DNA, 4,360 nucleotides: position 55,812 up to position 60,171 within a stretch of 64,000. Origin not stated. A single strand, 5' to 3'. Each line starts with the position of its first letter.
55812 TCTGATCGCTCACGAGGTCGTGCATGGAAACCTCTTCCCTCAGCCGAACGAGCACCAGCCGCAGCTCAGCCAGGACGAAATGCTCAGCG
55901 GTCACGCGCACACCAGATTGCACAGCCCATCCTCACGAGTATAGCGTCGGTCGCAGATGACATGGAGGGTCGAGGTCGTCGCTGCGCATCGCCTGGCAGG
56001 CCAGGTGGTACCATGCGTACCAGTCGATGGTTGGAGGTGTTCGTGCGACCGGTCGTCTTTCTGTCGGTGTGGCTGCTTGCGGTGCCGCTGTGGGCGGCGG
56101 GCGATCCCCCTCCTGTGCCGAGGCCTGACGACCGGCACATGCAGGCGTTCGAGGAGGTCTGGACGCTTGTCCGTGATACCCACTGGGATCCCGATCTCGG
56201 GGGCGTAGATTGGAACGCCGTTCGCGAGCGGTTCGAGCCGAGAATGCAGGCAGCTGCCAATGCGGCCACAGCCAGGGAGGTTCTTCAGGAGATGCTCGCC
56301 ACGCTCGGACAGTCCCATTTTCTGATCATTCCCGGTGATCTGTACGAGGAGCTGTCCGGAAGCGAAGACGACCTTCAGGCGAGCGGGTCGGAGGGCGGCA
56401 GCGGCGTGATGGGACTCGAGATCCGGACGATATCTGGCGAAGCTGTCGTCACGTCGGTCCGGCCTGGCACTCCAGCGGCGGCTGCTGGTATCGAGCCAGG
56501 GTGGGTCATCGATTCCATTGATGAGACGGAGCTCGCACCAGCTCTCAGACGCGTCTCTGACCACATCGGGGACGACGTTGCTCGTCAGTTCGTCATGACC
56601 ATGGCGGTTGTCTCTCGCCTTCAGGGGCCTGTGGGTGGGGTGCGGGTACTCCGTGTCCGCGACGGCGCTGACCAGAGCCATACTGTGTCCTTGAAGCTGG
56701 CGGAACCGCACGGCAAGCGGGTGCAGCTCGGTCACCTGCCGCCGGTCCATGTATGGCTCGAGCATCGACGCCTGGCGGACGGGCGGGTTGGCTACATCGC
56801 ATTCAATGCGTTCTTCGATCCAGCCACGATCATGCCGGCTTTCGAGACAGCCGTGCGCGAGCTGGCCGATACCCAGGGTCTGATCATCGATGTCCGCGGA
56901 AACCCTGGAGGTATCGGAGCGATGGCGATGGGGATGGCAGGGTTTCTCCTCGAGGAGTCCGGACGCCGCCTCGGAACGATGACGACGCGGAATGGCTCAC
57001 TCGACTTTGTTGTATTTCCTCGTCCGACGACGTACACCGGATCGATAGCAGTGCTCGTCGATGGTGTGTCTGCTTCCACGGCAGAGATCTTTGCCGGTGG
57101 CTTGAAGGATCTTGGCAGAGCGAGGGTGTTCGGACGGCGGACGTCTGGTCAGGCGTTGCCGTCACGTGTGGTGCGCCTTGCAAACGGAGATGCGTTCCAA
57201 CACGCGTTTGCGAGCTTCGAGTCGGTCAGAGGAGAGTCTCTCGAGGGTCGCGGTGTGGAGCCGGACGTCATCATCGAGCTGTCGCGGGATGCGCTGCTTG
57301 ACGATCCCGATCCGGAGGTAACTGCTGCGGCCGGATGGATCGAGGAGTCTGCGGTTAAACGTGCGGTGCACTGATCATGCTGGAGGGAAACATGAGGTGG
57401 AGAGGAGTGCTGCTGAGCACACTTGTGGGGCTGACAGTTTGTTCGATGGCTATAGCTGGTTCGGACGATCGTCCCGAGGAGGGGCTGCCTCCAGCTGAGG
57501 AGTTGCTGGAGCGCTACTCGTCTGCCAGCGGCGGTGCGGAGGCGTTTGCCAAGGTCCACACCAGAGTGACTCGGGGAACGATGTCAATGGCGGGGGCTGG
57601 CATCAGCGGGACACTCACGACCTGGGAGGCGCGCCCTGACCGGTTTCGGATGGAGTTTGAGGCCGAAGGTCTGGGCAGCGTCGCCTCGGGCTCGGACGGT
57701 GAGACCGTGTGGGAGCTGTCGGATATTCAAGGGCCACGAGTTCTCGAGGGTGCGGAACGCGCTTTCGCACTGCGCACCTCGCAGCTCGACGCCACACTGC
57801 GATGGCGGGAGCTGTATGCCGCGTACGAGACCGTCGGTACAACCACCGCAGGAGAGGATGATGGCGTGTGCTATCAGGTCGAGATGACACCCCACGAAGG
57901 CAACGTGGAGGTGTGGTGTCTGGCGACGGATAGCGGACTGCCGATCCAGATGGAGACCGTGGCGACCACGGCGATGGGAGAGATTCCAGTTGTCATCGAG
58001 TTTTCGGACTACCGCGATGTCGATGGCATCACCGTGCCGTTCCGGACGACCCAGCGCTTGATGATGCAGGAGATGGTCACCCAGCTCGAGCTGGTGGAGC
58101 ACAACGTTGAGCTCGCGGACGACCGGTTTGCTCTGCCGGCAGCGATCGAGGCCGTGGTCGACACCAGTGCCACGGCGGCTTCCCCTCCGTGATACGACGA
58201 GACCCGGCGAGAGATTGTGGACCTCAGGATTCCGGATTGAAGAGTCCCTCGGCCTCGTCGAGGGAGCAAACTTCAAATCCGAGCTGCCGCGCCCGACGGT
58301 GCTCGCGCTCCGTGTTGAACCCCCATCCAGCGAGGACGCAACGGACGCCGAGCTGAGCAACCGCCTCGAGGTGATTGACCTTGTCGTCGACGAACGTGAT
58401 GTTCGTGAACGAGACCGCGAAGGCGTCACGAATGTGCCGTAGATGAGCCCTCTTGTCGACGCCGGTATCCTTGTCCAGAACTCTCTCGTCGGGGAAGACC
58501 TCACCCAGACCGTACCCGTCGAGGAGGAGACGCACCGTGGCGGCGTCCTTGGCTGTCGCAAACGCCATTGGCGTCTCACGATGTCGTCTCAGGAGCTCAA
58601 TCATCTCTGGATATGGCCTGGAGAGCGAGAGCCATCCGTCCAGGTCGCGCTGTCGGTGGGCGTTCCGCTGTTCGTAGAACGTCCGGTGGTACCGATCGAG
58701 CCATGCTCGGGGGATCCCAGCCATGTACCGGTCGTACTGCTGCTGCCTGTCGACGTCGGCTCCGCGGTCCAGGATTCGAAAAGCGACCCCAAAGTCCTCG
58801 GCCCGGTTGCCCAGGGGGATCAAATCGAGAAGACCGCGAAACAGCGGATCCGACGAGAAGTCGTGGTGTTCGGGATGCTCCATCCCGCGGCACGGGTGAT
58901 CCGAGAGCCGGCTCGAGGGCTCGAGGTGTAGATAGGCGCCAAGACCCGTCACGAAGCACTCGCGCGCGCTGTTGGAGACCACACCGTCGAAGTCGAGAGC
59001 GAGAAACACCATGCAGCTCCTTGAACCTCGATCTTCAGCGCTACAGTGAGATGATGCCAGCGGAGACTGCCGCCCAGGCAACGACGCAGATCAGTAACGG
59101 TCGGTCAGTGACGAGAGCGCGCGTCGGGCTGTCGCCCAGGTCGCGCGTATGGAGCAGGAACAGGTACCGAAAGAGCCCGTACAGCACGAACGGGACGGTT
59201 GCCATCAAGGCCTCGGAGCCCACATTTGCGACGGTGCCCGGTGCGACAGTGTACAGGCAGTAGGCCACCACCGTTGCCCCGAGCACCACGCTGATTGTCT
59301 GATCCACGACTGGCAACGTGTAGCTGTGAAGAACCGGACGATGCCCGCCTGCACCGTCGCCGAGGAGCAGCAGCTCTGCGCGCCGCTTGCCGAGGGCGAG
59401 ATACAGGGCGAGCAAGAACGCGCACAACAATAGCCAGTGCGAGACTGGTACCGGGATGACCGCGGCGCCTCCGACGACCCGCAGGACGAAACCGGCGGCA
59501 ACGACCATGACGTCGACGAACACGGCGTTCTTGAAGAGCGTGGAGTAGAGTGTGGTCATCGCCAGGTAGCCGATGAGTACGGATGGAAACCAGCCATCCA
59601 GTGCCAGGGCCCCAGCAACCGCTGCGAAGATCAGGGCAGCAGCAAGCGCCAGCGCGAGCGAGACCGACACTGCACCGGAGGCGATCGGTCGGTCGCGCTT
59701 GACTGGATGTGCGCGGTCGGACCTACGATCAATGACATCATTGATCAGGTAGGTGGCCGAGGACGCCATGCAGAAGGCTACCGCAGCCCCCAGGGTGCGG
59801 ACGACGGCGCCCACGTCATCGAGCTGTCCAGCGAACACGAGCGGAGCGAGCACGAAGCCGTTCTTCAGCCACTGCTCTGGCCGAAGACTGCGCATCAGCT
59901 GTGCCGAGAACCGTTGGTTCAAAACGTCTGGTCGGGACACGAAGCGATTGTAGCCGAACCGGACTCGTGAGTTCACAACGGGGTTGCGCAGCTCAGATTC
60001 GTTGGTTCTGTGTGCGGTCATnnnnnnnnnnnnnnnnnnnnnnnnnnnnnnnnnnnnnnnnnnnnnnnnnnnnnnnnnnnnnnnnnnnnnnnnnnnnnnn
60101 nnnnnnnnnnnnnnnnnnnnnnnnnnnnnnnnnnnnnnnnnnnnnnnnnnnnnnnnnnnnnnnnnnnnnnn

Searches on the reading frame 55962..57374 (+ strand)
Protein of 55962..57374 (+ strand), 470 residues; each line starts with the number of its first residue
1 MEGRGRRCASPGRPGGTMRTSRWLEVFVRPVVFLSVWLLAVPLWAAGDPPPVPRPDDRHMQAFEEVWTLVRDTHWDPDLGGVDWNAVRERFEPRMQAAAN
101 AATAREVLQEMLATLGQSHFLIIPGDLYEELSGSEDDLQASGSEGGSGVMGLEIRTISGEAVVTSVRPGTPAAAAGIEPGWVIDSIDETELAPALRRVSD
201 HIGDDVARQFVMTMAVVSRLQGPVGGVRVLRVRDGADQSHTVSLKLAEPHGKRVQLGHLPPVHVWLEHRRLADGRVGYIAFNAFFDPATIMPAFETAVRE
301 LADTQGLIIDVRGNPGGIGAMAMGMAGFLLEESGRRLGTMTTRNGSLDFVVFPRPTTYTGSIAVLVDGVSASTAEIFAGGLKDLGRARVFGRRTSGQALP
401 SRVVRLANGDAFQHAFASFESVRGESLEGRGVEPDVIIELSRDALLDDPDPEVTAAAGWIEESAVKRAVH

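Call 8: search_protein_families(library=pfam, proteins=[window:55962-57374:+], max_evalue=0.001)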
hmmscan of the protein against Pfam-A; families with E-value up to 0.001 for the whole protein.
window:55962-57374:+ (470 aa): 4 families
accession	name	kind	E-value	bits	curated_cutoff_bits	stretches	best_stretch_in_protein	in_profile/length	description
PF03572.23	Peptidase_S41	-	1.7e-28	99.7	24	1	275-437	1-164/165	Peptidase family S41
PF14684.11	Tricorn_C1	-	2.2e-15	56.8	24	1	56-113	2-59/59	Tricorn protease C1 domain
PF13180.12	PDZ_2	-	2e-05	25.2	27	1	148-191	1-44/80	PDZ domain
PF17820.7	PDZ_6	-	4.1e-05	23.7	27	1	162-189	1-28/54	PDZ domain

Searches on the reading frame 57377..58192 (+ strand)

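Call 8: search_protein_families(library=pfam, proteins=[window:57377-58192:+], max_evalue=0.001)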
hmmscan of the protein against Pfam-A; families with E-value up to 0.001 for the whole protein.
window:57377-58192:+ (271 aa): 1 family
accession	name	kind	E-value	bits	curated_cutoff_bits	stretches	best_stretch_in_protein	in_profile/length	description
PF04788.19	DUF620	-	3.7e-07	30.2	22.5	1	64-170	19-123/243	Protein of unknown function (DUF620)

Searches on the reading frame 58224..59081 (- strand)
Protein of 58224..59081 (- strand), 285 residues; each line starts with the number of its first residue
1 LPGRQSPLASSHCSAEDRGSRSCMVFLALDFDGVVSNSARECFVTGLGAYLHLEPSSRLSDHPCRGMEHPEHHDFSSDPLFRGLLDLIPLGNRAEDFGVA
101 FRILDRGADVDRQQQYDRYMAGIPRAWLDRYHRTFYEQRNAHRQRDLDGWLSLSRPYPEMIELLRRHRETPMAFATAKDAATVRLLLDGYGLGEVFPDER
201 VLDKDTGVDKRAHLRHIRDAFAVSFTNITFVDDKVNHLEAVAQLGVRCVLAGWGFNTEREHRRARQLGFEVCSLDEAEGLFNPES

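Call 39: search_protein_families(library=pfam, proteins=[window:58224-59081:-], max_evalue=0.01)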
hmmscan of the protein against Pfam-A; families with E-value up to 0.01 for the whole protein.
window:58224-59081:- (285 aa): 2 families
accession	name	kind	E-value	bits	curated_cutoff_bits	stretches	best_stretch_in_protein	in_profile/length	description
PF00702.32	Hydrolase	-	4.5e-06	27.6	26.4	1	95-245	48-191/191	haloacid dehalogenase-like hydrolase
PF12689.13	Acid_PPase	-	0.0053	17.1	27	1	209-258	108-157/169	Acid Phosphatase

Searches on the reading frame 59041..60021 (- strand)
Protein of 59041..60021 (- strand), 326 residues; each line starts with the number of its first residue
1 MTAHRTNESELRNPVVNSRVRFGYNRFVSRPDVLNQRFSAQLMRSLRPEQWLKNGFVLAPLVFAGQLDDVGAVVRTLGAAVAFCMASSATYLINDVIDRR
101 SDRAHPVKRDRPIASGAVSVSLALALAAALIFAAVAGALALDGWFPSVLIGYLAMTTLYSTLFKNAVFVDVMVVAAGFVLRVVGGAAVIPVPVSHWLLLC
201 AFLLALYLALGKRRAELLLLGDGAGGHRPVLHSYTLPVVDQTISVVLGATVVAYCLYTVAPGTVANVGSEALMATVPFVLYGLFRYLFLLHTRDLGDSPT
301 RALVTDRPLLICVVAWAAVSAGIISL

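Call 8: search_protein_families(library=pfam, proteins=[window:59041-60021:-], max_evalue=0.001)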
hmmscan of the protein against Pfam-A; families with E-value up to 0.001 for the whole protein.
window:59041-60021:- (326 aa): 1 family
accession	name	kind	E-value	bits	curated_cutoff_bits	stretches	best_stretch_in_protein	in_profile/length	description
PF01040.23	UbiA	-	1.5e-21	77.3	34.2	1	74-297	20-239/250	UbiA prenyltransferase family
